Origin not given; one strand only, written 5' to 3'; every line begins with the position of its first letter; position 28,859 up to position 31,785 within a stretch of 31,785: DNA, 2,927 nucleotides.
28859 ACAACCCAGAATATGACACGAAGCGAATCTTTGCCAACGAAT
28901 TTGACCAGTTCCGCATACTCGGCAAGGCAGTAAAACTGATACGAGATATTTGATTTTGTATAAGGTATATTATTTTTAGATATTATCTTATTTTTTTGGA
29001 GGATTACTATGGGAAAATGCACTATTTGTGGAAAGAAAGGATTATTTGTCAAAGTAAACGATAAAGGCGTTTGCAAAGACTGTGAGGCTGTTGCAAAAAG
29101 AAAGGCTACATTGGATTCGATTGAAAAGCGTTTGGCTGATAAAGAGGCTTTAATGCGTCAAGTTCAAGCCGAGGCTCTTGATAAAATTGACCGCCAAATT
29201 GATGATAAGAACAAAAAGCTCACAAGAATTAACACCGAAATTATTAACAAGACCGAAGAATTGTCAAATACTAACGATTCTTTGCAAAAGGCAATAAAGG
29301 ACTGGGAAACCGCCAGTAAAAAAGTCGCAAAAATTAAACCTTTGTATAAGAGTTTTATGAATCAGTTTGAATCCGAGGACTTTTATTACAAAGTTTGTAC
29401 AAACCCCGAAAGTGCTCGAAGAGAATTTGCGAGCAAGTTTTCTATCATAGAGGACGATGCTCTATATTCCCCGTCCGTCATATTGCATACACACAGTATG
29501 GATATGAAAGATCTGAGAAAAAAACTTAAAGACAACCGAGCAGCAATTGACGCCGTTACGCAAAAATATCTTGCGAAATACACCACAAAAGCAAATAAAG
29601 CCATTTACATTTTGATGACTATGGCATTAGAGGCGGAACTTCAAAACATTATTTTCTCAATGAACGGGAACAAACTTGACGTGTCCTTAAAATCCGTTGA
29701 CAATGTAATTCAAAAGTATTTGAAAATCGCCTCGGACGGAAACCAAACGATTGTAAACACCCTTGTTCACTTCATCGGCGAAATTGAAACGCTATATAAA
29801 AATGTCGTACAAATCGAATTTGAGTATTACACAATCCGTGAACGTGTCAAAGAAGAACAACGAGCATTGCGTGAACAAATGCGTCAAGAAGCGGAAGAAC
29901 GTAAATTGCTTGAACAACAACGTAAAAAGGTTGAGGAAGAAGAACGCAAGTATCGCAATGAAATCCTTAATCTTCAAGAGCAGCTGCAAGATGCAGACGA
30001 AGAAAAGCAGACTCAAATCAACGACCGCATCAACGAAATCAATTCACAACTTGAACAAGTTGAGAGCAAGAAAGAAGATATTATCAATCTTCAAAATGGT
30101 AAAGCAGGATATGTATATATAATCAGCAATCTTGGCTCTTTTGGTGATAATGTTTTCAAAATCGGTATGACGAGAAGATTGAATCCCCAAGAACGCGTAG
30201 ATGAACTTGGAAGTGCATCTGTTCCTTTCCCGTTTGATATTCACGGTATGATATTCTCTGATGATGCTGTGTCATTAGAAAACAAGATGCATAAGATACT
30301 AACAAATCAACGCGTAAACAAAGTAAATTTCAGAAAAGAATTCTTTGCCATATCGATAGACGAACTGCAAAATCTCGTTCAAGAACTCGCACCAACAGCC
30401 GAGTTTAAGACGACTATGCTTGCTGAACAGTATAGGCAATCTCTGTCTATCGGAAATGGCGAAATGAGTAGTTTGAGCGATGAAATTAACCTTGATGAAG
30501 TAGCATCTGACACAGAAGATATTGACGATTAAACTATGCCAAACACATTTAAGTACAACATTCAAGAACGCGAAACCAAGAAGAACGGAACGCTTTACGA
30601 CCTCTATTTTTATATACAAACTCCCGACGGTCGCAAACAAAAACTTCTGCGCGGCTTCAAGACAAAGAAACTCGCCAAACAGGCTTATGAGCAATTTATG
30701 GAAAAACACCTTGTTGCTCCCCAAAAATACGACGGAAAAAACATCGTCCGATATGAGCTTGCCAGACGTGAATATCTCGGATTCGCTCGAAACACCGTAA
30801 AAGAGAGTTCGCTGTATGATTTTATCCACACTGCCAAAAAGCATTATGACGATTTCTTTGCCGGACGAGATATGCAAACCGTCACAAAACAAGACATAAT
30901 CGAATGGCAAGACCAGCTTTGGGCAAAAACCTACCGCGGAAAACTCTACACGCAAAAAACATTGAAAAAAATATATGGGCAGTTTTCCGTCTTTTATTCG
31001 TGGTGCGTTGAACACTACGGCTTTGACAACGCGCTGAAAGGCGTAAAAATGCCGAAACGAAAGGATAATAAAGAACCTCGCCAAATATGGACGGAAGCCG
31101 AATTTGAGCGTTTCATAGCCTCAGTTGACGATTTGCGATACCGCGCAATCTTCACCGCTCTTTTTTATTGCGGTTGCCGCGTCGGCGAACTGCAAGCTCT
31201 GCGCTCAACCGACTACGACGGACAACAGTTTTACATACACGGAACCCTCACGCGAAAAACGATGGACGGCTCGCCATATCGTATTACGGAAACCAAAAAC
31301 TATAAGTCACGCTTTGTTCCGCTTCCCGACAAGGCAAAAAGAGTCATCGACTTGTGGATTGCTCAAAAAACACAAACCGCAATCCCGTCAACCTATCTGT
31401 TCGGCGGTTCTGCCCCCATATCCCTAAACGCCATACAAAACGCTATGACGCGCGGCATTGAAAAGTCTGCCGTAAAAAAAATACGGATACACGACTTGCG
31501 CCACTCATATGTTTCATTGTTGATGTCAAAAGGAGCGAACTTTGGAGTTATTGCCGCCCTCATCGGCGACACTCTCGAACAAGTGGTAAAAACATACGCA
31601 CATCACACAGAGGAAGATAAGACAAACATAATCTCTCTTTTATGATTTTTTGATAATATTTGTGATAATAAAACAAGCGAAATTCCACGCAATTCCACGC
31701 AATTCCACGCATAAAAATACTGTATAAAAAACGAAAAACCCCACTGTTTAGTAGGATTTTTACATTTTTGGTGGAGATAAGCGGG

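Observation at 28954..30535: Cargo gene in the lysogeny operon: zinc-ribbon / long coiled-coil / DUF4041-like / T5orf172 (GIY-YIG-like) protein, a candidate single-gene prophage defence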

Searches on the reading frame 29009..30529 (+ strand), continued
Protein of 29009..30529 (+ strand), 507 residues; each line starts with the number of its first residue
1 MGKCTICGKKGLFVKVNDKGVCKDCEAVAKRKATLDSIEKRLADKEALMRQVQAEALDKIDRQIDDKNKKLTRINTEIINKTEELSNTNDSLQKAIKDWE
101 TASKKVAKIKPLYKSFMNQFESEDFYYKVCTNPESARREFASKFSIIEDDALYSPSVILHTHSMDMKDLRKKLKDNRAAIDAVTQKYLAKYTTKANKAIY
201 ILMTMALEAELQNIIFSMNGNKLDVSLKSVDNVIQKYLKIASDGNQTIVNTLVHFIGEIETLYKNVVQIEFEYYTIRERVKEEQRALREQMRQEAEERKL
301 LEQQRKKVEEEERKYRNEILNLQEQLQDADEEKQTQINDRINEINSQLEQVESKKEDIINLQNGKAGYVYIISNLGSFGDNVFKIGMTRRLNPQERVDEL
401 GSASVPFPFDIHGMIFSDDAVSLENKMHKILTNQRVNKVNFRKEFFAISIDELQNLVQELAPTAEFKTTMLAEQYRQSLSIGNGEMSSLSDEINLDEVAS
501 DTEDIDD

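Call 74: find_encoding_contigs(protein=P0002, flank=4000, max_places=1)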
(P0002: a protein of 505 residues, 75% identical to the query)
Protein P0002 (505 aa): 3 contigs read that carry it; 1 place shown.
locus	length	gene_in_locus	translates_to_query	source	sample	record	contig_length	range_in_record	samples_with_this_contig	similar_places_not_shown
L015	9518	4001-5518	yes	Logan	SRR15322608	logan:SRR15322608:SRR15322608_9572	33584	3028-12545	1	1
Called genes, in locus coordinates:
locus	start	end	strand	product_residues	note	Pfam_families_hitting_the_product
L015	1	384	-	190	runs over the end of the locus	-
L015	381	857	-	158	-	-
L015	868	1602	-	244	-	-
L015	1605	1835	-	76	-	-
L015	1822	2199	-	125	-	-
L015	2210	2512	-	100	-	-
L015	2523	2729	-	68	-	PF12844:HTH_19 (weak), PF13560:HTH_31 (weak), PF01381:HTH_3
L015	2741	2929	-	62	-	-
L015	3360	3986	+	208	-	PF01381:HTH_3, PF12844:HTH_19, PF13560:HTH_31, PF00717:Peptidase_S24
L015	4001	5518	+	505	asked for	PF10544:T5orf172, PF13455:MUG113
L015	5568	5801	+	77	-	-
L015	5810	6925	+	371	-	PF14659:Phage_int_SAM_3, PF00589:Phage_integrase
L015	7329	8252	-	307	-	-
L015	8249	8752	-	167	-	-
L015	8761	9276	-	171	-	-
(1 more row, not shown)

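Call 75: find_encoding_contigs(protein=P0005, flank=4000, max_places=1)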
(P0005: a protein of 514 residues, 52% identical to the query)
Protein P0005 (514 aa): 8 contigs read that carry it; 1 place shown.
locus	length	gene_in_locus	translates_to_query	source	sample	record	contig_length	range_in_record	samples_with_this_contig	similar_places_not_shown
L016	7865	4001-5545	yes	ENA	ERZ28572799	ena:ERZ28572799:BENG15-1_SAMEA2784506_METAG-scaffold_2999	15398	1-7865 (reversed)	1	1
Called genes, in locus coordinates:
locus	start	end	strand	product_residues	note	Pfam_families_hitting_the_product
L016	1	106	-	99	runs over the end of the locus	-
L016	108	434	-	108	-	-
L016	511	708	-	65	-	PF12844:HTH_19, PF13560:HTH_31 (weak), PF01381:HTH_3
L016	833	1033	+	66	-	PF13560:HTH_31, PF12844:HTH_19, PF01381:HTH_3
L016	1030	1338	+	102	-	-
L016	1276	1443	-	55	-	-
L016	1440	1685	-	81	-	-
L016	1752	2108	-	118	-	-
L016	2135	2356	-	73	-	-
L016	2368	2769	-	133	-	-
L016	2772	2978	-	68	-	PF01381:HTH_3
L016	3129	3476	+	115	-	PF01381:HTH_3, PF12844:HTH_19, PF13443:HTH_26 (weak), PF13560:HTH_31 (weak)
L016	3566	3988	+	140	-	-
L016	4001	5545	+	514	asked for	PF10544:T5orf172, PF13455:MUG113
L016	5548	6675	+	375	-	PF14659:Phage_int_SAM_3, PF00589:Phage_integrase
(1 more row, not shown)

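Call 76: find_encoding_contigs(protein=P0007, flank=4000, max_places=1)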
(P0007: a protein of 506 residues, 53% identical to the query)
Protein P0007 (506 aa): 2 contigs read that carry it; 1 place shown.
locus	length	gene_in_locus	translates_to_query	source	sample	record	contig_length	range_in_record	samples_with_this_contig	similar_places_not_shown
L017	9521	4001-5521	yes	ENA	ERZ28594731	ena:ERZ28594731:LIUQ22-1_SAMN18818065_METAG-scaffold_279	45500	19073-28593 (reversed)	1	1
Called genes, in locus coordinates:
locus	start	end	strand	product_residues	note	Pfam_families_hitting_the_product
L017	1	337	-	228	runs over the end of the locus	-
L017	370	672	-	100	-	PF22253:DUF6948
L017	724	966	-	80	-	-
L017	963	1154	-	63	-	-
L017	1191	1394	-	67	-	-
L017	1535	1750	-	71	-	-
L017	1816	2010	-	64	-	PF13560:HTH_31, PF12844:HTH_19, PF13443:HTH_26 (weak), PF01381:HTH_3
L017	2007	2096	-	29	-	-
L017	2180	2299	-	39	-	-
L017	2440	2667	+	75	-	-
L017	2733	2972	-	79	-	-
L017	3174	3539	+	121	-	PF12844:HTH_19 (weak), PF13443:HTH_26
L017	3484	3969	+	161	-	PF06114:Peptidase_M78 (weak)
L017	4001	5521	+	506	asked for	PF14662:KASH_CCD (weak), PF10544:T5orf172, PF13455:MUG113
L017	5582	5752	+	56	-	-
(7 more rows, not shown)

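Call 77: find_encoding_contigs(protein=P0110, flank=4000, max_places=1)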
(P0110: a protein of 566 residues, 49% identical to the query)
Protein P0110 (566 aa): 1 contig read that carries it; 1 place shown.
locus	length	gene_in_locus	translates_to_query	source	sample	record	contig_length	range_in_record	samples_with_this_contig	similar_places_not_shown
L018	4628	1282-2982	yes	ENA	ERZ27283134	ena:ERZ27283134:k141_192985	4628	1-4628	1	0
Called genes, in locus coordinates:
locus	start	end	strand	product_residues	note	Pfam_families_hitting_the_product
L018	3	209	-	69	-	?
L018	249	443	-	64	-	-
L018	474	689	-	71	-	PF12844:HTH_19 (weak), PF01381:HTH_3, PF07022:Phage_CI_repr (weak), PF13560:HTH_31 (weak)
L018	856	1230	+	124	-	PF12844:HTH_19, PF13560:HTH_31, PF01381:HTH_3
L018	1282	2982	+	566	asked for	PF10544:T5orf172, PF13455:MUG113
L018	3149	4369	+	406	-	PF13102:Phage_int_SAM_5, PF14659:Phage_int_SAM_3 (weak), PF00589:Phage_integrase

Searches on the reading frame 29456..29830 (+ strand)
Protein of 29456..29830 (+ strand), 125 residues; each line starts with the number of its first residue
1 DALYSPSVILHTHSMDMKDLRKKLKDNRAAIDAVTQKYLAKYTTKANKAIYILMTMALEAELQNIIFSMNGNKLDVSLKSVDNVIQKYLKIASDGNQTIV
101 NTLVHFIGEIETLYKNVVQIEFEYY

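Call 84: search_protein_representatives(protein=window:29456-29830:+)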
Query: 125 residues. Proteins with E-value up to 0.001 (for the whole library): 155; up to 1e-10: 122; up to 1e-30: 5. The best 150 are listed.
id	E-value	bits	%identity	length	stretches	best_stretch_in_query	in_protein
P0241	4.8e-32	126.7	54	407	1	3-125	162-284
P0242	8.5e-32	125.9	52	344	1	4-125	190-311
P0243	4.0e-31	123.7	48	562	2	5-125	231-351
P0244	8.2e-31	122.7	55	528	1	5-125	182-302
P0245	8.8e-31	122.6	52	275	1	4-125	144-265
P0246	9.0e-30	119.3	51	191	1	5-125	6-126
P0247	1.4e-29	118.7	48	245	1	3-125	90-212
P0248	1.1e-28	115.9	48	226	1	6-125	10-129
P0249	3.5e-28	114.2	46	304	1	4-125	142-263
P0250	3.9e-28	114.1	52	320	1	4-114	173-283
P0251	7.3e-28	113.2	50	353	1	5-125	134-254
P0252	1.2e-27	112.6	42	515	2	5-125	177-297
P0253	1.7e-27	112.1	49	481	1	6-125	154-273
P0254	2.6e-27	111.5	49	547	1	5-125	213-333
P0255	5.5e-27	110.4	50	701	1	5-125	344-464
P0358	2.6e-11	60.0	32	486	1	10-124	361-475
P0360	5.6e-11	58.9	37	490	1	11-125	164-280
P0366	2.8e-10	56.7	30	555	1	6-125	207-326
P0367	9.3e-10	55.0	30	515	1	4-125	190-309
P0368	2.4e-09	53.6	28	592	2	11-125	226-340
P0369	6.4e-09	52.3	33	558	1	11-125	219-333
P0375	3.9e-08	49.7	32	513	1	9-125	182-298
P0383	3.5e-06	43.4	25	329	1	6-121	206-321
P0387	2.1e-05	41.0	32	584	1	5-124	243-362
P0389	4.1e-05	40.0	28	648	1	8-125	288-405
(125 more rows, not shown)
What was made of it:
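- Tried and rejected: An exhaustive phmmer search for bridging sequences (call 84).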

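Call 85: search_protein_families(library=pfam, proteins=[P0358, P0360, P0366, P0367, P0368, P0369, P0375, P0387, P0389, P0383], max_evalue=0.01)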
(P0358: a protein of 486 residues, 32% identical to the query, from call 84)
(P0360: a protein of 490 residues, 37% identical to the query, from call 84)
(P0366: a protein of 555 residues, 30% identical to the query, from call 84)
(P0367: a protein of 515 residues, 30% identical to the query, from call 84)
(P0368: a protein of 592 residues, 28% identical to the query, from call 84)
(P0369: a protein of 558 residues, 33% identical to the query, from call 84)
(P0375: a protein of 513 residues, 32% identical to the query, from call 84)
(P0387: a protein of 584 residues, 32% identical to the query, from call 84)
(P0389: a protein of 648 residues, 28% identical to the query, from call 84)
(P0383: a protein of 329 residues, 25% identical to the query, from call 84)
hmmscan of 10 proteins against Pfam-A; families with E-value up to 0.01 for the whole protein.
P0358 (486 aa): 1 family
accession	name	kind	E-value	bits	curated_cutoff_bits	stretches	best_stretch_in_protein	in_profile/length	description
PF05103.18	DivIVA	-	0.0052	17.2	28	0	240-291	72-123/131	DivIVA protein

P0360 (490 aa): 2 families
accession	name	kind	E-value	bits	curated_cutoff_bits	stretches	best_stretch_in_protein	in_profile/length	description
PF13455.12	MUG113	-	1.4e-13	51.6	22.3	1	390-466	1-72/73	Meiotically up-regulated gene 113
PF10544.15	T5orf172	-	1.2e-12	48.7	20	1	374-466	1-99/101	T5orf172 domain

P0366 (555 aa): 2 families
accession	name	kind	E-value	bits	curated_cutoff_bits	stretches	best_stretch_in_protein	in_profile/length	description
PF13455.12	MUG113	-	3.4e-18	66.4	22.3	1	435-511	1-72/73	Meiotically up-regulated gene 113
PF10544.15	T5orf172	-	2.9e-16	60.2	20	1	419-512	1-100/101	T5orf172 domain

P0367 (515 aa): 2 families
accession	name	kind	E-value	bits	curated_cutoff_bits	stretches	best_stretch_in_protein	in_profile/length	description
PF13455.12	MUG113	-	1.2e-17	64.7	22.3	1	419-496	1-73/73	Meiotically up-regulated gene 113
PF10544.15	T5orf172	-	3.8e-16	59.9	20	1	403-496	1-100/101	T5orf172 domain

P0368 (592 aa): 3 families
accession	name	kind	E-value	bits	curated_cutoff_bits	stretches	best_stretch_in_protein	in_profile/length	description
PF13455.12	MUG113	-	1.4e-18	67.7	22.3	1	471-546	1-71/73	Meiotically up-regulated gene 113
PF10544.15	T5orf172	-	3e-16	60.2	20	1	455-547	1-99/101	T5orf172 domain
PF21886.1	BRF2-like_C_cyclin_rpt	-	0.0061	17.1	27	0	158-223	12-74/138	BRF2-like, C-terminal cyclin repeat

P0369 (558 aa): 2 families
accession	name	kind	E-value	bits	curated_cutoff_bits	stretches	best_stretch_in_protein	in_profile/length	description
PF13455.12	MUG113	-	1.3e-17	64.6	22.3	1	458-534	1-72/73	Meiotically up-regulated gene 113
PF10544.15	T5orf172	-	2.4e-15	57.3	20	1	442-535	1-100/101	T5orf172 domain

P0375 (513 aa): 2 families
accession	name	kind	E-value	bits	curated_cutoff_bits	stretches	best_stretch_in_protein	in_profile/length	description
PF10544.15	T5orf172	-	8e-15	55.6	20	1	392-485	1-100/101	T5orf172 domain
PF13455.12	MUG113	-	1.1e-14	55.2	22.3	1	408-484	1-72/73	Meiotically up-regulated gene 113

P0387 (584 aa): 2 families
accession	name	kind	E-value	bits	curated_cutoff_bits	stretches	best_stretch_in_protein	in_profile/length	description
PF13455.12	MUG113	-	1.3e-19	70.9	22.3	1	472-548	1-72/73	Meiotically up-regulated gene 113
PF10544.15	T5orf172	-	4e-17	63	20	1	456-549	1-100/101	T5orf172 domain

P0389 (648 aa): 3 families
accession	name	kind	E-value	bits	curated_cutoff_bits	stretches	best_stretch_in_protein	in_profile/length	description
PF13455.12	MUG113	-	7.9e-19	68.5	22.3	1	514-588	1-70/73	Meiotically up-regulated gene 113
PF10544.15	T5orf172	-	7.7e-16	58.9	20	1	498-588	1-97/101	T5orf172 domain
PF14584.11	DUF4446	-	0.0057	17.1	27.4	1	7-86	2-78/150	Protein of unknown function (DUF4446)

P0383 (329 aa): 1 family
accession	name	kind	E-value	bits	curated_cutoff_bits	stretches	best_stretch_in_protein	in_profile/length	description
PF10112.14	Halogen_Hydrol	-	0.0038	17.7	29.8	0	15-110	15-112/191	5-bromo-4-chloroindolyl phosphate hydrolysis protein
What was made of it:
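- Tried and rejected: Pfam on the 10 most distant relatives (call 85).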

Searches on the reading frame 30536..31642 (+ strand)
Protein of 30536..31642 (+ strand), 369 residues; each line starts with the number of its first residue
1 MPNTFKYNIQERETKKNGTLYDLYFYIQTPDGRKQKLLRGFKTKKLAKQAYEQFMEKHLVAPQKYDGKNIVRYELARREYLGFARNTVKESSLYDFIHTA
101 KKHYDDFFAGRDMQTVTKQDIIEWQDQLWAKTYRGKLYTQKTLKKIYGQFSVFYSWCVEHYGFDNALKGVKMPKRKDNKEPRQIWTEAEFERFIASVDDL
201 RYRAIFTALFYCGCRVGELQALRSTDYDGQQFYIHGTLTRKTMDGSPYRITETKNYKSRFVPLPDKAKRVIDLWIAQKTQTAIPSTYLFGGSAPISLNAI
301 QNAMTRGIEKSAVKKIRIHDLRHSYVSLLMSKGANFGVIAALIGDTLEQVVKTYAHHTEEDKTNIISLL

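Call 7: search_protein_families(library=pfam, proteins=[window:30536-31642:+], max_evalue=0.1)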
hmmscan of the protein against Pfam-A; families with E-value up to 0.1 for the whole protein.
window:30536-31642:+ (369 aa): 3 families
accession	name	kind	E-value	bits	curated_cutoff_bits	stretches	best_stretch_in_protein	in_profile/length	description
PF00589.27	Phage_integrase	-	2e-17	64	27.1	1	186-359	4-170/172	Phage integrase family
PF14659.12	Phage_int_SAM_3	-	9.7e-06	26.2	22.6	1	79-128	8-57/58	Phage integrase, N-terminal SAM-like domain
PF14657.12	Arm-DNA-bind_4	-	3.4e-05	23.8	22.3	1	33-54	17-38/47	Arm DNA-binding domain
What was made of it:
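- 30536..31645 (+): Tyrosine integrase, 369 aa. It starts 3 nt after the defence gene's stop and has no visible Shine-Dalgarno sequence. Pfam Phage_integrase 2e-17, Phage_int_SAM_3 and Arm-DNA-bind_4 (call 7).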
